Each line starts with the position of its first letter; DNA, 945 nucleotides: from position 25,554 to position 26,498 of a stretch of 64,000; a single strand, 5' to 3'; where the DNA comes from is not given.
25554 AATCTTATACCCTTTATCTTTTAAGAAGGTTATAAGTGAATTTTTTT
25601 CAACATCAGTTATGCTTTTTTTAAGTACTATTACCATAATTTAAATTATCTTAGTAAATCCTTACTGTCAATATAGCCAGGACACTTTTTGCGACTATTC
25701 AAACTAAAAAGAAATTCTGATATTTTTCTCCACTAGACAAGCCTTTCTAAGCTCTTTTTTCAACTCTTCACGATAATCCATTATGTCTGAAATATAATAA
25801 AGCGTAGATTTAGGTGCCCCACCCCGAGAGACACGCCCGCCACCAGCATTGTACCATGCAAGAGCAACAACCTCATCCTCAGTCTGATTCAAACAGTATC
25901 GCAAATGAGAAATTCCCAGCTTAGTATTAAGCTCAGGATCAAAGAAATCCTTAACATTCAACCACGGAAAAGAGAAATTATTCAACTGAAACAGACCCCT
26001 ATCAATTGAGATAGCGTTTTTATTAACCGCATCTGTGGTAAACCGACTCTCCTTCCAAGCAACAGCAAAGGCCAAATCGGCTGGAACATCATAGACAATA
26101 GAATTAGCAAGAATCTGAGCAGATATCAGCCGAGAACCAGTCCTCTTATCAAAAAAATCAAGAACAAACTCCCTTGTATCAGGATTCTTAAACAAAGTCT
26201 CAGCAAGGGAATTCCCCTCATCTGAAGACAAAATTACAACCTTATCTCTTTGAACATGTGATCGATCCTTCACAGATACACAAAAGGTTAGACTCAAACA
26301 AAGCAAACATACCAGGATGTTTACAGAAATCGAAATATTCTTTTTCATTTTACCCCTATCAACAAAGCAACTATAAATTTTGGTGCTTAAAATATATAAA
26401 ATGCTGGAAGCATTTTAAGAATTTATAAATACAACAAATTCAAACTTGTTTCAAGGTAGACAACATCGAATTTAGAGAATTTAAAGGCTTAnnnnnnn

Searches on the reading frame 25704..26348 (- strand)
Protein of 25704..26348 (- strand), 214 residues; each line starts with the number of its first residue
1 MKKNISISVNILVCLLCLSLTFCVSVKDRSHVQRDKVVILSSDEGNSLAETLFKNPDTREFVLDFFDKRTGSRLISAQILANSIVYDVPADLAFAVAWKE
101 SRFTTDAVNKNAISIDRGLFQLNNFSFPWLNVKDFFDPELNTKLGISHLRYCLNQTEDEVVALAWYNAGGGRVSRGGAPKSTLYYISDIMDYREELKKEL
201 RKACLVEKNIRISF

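Call 3: search_protein_families(library=pfam, proteins=[window:25704-26348:-], max_evalue=0.01)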
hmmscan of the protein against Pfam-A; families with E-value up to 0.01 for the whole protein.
window:25704-26348:- (214 aa): 2 families
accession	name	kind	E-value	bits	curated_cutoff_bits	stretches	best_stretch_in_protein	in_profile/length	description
PF01464.25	SLT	-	4.2e-17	62.2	21.3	1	86-176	10-104/117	Transglycosylase SLT domain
PF18896.5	SLT_3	-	5.4e-05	24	27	1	91-143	15-72/89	Lysozyme like domain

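Call 4: search_protein_families(library=ncbifam, proteins=[window:25704-26348:-], max_evalue=0.01)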
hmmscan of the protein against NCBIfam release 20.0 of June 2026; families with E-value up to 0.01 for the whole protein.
window:25704-26348:- (214 aa): 4 families
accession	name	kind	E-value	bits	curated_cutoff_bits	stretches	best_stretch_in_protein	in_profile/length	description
NF011856.0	PRK15328.1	equivalog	0.0023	17.5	208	1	84-133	27-77/160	type III secretion system invasion protein IagB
NF008112.0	PRK10859.1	equivalog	0.003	16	354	1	92-173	305-390/483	membrane-bound lytic murein transglycosylase MltF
NF047373.1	BB0259_flg_lyt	exception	0.0043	15.9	234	0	134-174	610-651/705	flagellar assembly lytic transglycosylase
NF008631.0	PRK11619.1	equivalog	0.0092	14.4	536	0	130-175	541-587/644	murein transglycosylase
